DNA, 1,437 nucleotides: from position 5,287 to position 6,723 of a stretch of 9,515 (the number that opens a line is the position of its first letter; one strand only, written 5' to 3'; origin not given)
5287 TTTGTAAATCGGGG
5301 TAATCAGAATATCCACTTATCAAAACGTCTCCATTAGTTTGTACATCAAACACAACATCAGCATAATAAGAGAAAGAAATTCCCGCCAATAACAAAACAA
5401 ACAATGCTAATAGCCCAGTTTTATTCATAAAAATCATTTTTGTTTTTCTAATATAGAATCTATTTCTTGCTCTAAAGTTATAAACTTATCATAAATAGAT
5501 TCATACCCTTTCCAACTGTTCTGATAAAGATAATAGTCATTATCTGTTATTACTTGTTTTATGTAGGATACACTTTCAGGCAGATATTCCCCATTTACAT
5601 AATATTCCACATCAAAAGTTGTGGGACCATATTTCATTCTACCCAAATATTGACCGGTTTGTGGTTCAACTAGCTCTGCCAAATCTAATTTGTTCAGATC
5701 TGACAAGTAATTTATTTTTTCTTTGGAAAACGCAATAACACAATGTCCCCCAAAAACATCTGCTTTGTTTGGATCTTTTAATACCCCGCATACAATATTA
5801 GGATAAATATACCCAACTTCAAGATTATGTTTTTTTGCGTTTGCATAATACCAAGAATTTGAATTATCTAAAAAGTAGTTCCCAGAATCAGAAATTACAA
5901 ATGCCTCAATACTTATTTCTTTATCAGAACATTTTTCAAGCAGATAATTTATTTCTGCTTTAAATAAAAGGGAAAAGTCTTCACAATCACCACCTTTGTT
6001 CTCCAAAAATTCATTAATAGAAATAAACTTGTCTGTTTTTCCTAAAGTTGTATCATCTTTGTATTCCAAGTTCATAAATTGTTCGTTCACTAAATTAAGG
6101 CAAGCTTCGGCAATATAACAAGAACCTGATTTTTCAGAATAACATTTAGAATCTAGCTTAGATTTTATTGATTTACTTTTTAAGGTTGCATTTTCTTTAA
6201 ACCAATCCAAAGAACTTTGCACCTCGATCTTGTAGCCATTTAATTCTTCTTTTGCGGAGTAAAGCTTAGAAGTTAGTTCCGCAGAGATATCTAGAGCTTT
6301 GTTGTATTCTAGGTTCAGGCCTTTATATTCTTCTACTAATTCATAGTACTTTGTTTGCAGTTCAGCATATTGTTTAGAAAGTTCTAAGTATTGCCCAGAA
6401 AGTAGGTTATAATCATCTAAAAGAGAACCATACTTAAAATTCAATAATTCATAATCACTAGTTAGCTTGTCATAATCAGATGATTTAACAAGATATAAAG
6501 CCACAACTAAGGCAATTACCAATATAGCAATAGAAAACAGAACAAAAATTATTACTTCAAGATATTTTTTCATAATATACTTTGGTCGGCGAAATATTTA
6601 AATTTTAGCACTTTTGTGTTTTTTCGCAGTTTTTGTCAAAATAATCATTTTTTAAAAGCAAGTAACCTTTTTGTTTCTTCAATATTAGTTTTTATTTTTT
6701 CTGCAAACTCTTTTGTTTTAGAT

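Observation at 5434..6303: Extracellular transglutaminase-like Cys/His enzyme on a membrane stalk; candidate cell-wall or surface-protein-modifying factor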

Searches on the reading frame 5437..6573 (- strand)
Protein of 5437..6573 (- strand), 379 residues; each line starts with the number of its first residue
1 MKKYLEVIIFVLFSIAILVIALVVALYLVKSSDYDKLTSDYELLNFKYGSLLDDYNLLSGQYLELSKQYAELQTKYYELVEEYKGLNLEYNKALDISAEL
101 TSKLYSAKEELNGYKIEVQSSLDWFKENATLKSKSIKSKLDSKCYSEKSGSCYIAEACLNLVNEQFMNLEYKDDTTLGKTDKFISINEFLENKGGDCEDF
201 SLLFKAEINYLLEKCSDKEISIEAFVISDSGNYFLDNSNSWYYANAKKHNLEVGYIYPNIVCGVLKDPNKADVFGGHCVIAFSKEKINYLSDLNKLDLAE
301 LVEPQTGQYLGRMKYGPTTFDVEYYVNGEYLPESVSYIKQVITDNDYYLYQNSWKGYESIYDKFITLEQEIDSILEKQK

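Call 3: search_protein_families(library=pfam, proteins=[window:5437-6573:-], max_evalue=1)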
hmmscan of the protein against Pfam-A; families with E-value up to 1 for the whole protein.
window:5437-6573:- (379 aa): 2 families
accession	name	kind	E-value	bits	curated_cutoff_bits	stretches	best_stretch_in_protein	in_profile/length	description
PF06005.17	ZapB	-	0.0038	18.1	31.5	1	43-90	8-55/71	Cell division protein ZapB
PF01841.26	Transglut_core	-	0.07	13.9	23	1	159-205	19-62/108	Transglutaminase-like superfamily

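Call 5: find_homologous_proteins(query=window:5437-6573:-, max_evalue=0.001)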
Query window:5437-6573:- (379 aa): 46 proteins with E <= 0.001 among 3473 candidates.
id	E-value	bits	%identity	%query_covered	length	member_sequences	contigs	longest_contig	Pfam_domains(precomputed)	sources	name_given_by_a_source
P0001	1.5e-243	825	100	100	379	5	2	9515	-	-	-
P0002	4.5e-202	689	84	100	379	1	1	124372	-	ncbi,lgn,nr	ncbi:MAG: hypothetical protein PHH82_01940 [Candidatus ainarchaeum sp.]|nr:hypothetical protein [Can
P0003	5.7e-161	554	68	100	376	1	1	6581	-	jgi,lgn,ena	-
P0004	1.2e-155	536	66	99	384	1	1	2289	-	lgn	-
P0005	1.8e-96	341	69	58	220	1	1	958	-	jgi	jgi:hypothetical protein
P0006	2.6e-62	229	38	99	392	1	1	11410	-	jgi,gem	-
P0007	2.2e-57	213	40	80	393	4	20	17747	-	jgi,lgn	jgi:hypothetical protein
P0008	6.4e-57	211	36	99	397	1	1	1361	-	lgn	-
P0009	4.5e-55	205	36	87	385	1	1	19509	-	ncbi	-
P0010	2.0e-54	203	35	91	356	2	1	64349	-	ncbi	-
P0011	5.0e-54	202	36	93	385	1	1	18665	-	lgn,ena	-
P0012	6.8e-54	201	36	94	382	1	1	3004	-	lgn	-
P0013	2.8e-53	199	41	69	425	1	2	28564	-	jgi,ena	-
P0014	6.7e-53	198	38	84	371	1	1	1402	-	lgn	-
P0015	1.3e-52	197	41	72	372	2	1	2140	-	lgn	-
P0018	1.5e-50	190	38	71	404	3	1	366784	-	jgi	jgi:hypothetical protein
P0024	4.7e-47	179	34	96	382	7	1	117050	-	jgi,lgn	jgi:predicted nuclease with TOPRIM domain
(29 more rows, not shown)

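Call 7: search_solved_structures(query=window:5437-6573:-, max_evalue=10, show_alignments=3)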
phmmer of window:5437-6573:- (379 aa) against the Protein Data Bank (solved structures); distinct sequences matched with E-value up to 10: 5.
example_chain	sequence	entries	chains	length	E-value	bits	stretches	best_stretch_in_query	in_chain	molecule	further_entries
4fgo_A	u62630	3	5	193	0.028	16.7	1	159-203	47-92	Periplasmic protein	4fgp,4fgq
1a3h_A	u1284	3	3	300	0.46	12.7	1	214-290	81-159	ENDOGLUCANASE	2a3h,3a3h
1h5v_A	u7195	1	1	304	0.47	12.6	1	214-290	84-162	ENDOGLUCANASE 5A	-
1h11_A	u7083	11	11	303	0.47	12.6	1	214-290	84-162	ENDOGLUCANASE 5A | ENDOGLUCANASE B | PROTEIN (ENDOGLUCANASE)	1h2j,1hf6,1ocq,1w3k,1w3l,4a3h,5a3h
1e5j_A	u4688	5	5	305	0.48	12.6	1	214-290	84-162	ENDOGLUCANASE 5A | ENDOGLUCANASE B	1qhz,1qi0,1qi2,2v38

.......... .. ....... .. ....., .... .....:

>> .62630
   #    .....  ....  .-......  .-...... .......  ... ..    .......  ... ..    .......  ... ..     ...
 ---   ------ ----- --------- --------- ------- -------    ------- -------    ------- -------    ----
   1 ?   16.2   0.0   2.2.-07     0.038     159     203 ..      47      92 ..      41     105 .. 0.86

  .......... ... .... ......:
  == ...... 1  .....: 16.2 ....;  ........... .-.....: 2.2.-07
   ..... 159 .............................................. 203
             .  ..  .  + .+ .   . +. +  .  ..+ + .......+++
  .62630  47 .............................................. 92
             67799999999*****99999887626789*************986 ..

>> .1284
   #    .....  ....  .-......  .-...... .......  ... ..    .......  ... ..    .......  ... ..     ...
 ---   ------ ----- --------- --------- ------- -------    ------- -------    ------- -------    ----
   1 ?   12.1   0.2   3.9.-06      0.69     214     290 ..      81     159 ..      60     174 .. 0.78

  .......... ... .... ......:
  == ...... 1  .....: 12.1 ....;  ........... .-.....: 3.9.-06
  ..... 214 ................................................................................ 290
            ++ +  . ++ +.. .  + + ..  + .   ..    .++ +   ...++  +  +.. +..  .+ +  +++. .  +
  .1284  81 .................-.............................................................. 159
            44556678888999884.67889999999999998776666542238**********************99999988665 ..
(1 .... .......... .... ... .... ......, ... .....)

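Call 9: search_solved_structures(query=A1, max_evalue=10, show_alignments=4)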
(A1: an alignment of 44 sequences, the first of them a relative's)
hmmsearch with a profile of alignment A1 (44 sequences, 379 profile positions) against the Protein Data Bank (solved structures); distinct sequences matched with E-value up to 10: 561 (the best 60 are shown).
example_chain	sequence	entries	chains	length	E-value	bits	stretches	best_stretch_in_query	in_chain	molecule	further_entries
4fgo_A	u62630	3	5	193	2.1e-06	30.1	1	163-206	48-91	Periplasmic protein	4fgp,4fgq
8qox_B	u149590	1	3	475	0.00027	23.2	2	50-106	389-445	Conserved membrane protein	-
2yo3_A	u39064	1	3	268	0.00067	21.9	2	49-129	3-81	GENERAL CONTROL PROTEIN GCN4, PUTATIVE INNER MEMBRANE PROTEIN, GENERAL CONTROL PROTEIN GCN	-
9r1o_A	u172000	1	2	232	0.0007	21.9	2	52-112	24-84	sc-apCC-6-DPH-NR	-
5hmg_B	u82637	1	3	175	0.0018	20.5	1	47-177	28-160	Hemagglutinin HA2 chain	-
5kan_B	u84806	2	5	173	0.0019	20.4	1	47-178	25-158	Hemagglutinin HA2 | Hemagglutinin HA2 chain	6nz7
3sdy_B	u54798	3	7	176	0.0019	20.4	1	47-177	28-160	Hemagglutinin HA2 chain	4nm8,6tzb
5kuy_B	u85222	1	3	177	0.0019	20.4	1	47-177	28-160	Hemagglutinin HA2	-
3vun_B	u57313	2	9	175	0.002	20.4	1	47-178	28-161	Hemagglutinin HA2 chain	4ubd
7x6l_B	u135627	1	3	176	0.002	20.4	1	47-178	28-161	Hemagglutinin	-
4gms_B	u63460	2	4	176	0.002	20.4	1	47-122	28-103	Hemagglutinin HA2 chain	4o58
5xl1_C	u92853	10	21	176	0.002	20.4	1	48-179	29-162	Hemagglutinin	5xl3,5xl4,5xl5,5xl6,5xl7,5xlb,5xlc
8tj4_B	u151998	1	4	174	0.0021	20.3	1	47-122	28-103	Hemagglutinin HA2 chain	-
6nhq_B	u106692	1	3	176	0.0021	20.3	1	47-177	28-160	Hemagglutinin HA2 chain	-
1eo8_B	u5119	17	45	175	0.0021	20.3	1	47-178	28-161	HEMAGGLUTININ (HA2 CHAIN) | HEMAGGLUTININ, CHAIN HA1 | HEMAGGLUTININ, (G135R), HA1 CHAIN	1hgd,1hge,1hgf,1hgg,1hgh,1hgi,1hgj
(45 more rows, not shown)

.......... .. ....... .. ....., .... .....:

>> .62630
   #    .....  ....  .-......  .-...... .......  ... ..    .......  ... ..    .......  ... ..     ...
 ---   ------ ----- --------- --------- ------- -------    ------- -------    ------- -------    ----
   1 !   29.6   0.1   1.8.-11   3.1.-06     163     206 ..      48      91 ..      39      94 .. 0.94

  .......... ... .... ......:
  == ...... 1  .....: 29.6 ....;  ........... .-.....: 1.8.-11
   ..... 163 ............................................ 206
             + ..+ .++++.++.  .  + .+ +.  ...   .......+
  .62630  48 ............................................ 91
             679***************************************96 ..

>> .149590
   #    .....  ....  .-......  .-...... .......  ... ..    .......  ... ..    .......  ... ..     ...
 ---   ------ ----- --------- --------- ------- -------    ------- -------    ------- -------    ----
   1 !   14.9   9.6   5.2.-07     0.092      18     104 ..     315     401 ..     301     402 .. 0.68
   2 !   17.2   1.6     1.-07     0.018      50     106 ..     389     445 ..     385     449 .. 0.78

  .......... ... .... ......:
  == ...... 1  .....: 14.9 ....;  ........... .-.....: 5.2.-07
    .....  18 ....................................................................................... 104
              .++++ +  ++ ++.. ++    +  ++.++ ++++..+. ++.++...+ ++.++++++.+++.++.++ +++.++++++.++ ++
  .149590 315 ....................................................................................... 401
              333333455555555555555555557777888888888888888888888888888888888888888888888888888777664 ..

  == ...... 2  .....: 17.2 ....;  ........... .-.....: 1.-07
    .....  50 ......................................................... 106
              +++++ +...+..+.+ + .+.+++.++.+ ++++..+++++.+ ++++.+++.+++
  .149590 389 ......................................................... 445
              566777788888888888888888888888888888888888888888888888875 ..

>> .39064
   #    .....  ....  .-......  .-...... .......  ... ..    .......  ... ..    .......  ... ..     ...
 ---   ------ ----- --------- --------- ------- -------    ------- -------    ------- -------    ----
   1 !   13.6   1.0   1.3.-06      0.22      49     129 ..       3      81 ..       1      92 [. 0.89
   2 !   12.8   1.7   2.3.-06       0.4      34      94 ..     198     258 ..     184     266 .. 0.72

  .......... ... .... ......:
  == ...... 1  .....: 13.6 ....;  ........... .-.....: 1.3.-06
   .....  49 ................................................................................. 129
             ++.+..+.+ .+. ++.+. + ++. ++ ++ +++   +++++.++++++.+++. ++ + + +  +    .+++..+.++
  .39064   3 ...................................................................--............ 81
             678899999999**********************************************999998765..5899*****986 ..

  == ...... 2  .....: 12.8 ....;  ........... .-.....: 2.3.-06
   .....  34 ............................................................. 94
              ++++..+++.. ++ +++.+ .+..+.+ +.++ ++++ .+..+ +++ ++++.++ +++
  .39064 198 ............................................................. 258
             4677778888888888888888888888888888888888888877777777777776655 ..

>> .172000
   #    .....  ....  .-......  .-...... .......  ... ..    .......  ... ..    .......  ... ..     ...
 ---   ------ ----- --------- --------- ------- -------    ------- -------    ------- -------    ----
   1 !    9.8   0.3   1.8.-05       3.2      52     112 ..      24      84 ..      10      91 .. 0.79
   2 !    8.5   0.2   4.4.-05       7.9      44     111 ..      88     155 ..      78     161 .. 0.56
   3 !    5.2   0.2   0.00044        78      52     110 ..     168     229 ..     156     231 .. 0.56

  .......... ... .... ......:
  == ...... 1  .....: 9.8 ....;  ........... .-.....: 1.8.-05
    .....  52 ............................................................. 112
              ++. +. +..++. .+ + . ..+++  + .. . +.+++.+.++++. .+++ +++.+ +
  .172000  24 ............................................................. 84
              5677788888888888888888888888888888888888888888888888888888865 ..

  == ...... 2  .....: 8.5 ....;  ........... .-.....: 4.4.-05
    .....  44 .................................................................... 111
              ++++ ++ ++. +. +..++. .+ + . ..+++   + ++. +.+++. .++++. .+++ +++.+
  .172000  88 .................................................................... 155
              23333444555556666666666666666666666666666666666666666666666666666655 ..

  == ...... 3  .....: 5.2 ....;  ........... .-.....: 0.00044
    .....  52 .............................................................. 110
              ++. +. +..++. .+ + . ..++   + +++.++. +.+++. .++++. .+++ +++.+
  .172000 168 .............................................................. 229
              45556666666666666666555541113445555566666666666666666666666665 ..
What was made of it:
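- The family profile against PDB finds L. pneumophila LapG at E 2.1e-6 (call 9).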

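Call 11: search_protein_families(library=pfam, alignment_id=A1, max_evalue=1)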
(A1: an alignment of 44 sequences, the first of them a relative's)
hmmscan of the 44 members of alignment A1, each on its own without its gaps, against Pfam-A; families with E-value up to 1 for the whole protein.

A. member 1, P0001 (379 aa): 2 families
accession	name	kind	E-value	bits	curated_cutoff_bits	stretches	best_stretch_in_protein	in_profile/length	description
PF06005.17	ZapB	-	0.0038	18.1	31.5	1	43-90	8-55/71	Cell division protein ZapB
PF01841.26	Transglut_core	-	0.07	13.9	23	1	159-205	19-62/108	Transglutaminase-like superfamily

B. families by the number of members that match (of 44 scanned): 223 families (the first 25 are shown)
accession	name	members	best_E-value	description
PF25450.1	Rab11-FIP3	13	0.00062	Rab11-FIP3-like domain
PF08614.16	ATG16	12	8.4e-06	Autophagy protein 16 (ATG16)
PF14584.11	DUF4446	11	0.00062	Protein of unknown function (DUF4446)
PF11932.13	DUF3450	11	0.0074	Protein of unknown function (DUF3450)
PF03961.19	FapA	9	0.00032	Flagellar Assembly Protein A beta solenoid domain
PF25078.1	DUF7801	9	0.00083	Domain of unknown function (DUF7801)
PF17675.6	APG6_N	9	0.0011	Apg6 coiled-coil region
PF24319.2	DUF7491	9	0.0027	Coiled-coil region of unknown function (DUF7491)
PF06005.17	ZapB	9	0.0036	Cell division protein ZapB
PF06103.16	DUF948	8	0.00065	Bacterial protein of unknown function (DUF948)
PF00170.26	bZIP_1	8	0.017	bZIP transcription factor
PF07926.17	TPR_MLP1_2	8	0.046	TPR/MLP1/MLP2-like protein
PF02183.23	HALZ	7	0.0026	Homeobox associated leucine zipper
PF07889.17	DUF1664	7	0.022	Protein of unknown function (DUF1664)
PF12329.13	TMF_DNA_bd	6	0.00048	TATA element modulatory factor 1 DNA binding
PF01841.26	Transglut_core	4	0.00027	Transglutaminase-like superfamily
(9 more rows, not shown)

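Call 12: find_encoding_contigs(protein=P0002, flank=8000, max_places=2)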
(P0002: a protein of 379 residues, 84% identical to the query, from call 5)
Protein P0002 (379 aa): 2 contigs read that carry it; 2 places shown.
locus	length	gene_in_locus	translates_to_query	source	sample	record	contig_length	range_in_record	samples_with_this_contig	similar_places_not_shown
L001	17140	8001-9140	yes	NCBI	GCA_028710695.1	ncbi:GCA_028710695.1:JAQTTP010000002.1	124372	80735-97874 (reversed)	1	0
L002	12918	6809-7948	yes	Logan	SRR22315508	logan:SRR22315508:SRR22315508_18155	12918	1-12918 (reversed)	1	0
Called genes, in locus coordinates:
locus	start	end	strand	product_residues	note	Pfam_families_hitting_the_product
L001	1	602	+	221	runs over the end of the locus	-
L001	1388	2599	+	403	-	-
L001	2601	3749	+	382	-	PF12704:MacB_PCD, PF02687:FtsX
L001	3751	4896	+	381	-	PF12704:MacB_PCD, PF02687:FtsX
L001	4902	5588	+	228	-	PF02463:SMC_N (faint), PF00005:ABC_tran, PF13304:AAA_21 (faint)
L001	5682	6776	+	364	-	-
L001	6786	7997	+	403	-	PF03706:LPG_synthase_TM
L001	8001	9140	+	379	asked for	-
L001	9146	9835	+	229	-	PF01047:MarR (weak), PF09339:HTH_IclR (weak), PF12802:MarR_2, PF13412:HTH_24 (weak), PF24034:DUF7343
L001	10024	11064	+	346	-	-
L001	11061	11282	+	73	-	-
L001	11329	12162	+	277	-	-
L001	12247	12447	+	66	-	-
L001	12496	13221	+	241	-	-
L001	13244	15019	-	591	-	PF07973:tRNA_SAD, PF00587:tRNA-synt_2b, PF03129:HGTP_anticodon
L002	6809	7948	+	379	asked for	-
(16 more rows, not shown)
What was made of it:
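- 5434..6573 (-): Whole ORF, 379 aa plus stop: stalked BTLCP-like cysteine enzyme. Iainarchaeum MAG (calls 5, 12).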

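Call 13: find_encoding_contigs(protein=P0018, flank=6000, max_places=2)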
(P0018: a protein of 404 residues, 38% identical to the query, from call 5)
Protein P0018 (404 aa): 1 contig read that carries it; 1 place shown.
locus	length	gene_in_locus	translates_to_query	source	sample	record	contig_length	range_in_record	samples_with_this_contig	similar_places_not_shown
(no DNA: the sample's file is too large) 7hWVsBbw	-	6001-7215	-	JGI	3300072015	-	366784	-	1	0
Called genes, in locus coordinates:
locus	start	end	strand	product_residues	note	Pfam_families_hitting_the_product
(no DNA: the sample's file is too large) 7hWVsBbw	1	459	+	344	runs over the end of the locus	PF04104:DNA_primase_lrg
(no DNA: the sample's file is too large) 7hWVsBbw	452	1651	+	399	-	PF01896:DNA_primase_S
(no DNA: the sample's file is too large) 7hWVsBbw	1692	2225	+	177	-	PF22090:Gins51_C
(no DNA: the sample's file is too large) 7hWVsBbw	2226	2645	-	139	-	-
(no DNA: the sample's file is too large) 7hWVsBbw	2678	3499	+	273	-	PF00575:S1, PF07541:EIF_2_alpha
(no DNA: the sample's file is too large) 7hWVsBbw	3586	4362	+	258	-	PF09754:PAC2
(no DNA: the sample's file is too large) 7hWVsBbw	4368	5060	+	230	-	PF01209:Ubie_methyltran (weak), PF00891:Methyltransf_2 (weak), PF13489:Methyltransf_23 (weak), PF01728:FtsJ (weak), PF13847:Methyltransf_31, PF08241:Methyltransf_11, PF08242:Methyltransf_12, PF13649:Methyltransf_25, +2 more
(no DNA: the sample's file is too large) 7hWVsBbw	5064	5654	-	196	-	PF03167:UDG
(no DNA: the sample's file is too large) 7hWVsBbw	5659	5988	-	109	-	-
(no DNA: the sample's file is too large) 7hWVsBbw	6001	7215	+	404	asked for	-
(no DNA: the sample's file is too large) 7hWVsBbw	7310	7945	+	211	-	PF27325:MJ0538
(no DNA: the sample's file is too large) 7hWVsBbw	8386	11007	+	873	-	PF05124:S_layer_C (faint)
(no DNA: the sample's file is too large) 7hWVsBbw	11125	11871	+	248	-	-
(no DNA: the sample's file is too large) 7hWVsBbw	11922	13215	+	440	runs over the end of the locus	PF00535:Glycos_transf_2, PF10111:Glyco_tranf_2_2 (weak), PF13641:Glyco_tranf_2_3, PF03142:Chitin_synth_2 (faint), PF13506:Glyco_transf_21 (faint), PF13632:Glyco_trans_2_3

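Call 14: find_encoding_contigs(protein=P0024, flank=6000, max_places=2)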
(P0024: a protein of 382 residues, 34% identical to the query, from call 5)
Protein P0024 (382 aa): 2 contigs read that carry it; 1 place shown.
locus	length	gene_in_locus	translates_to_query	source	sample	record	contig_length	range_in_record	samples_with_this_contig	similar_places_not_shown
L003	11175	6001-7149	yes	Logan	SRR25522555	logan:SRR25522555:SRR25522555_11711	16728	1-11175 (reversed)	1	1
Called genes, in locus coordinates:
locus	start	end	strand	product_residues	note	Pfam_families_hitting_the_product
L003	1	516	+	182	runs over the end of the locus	PF18894:PhageMetallopep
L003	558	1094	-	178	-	-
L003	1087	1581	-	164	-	-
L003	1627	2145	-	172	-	-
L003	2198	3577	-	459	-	-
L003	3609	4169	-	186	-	-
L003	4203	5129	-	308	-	PF25145:NfeD1b_N, PF00574:CLP_protease, PF01972:SDH_protease (weak), PF01343:Peptidase_S49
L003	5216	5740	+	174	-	PF01864:CarS-like, PF01148:CTP_transf_1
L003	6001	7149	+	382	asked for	-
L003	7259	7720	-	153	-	-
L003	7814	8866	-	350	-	PF00482:T2SSF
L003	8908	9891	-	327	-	PF00482:T2SSF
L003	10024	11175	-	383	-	?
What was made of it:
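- On BTLCP / LapG: Contexts differ among calls 12-14.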

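Call 23: predict_structure(alignment_id=A1)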
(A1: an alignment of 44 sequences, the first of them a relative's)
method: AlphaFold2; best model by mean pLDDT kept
length: 379 residues; sequences in the alignment: 44
mean_pLDDT: 92.4   pTM: 0.75
mean pLDDT of the five models: 92.4, 91.9, 91.7, 91.2, 89.8
residues with pLDDT >= 90: 314; 70-90: 52; 50-70: 11; < 50: 2
segments of 3 or more residues with pLDDT < 50: none
pLDDT, mean of each block of 10 residues (from residue 1): 66 83 86 91 94 94 94 92 92 90 93 95 97 97 94 96 95 69 90 92 98 96 96 93 96 98 92 93 97 97 96 93 95 95 97 95 94 90
secondary structure, 60 per line:
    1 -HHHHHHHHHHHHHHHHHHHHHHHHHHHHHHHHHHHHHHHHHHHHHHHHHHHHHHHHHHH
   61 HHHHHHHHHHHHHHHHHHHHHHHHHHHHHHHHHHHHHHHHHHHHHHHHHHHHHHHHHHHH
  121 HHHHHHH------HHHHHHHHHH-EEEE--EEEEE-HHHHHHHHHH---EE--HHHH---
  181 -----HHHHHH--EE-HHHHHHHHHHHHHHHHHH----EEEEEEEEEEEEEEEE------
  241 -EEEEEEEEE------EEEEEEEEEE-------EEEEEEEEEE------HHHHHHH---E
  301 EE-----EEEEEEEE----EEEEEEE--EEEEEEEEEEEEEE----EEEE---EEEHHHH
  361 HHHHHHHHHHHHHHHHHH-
elements in order: H2-127 H134-143 E145-148 E151-155 H157-166 H174-177 H186-191 H197-214 E219-234 E242-250 E257-266 E274-283 H290-296 E300-302 E308-315 E320-326 E329-342 E347-350 E354-356 H357-378
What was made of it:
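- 6223..6486 (-): Alpha-helical stalk (residues 30-117; the predicted helix runs on to residue 127). It contains nine consecutive Y-x-x-L-x-x-x heptads (Tyr34 to Tyr90, nt 6304-6474). AF2 predicts a single helix over residues 2-127 with pLDDT 83-97 (call 23).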
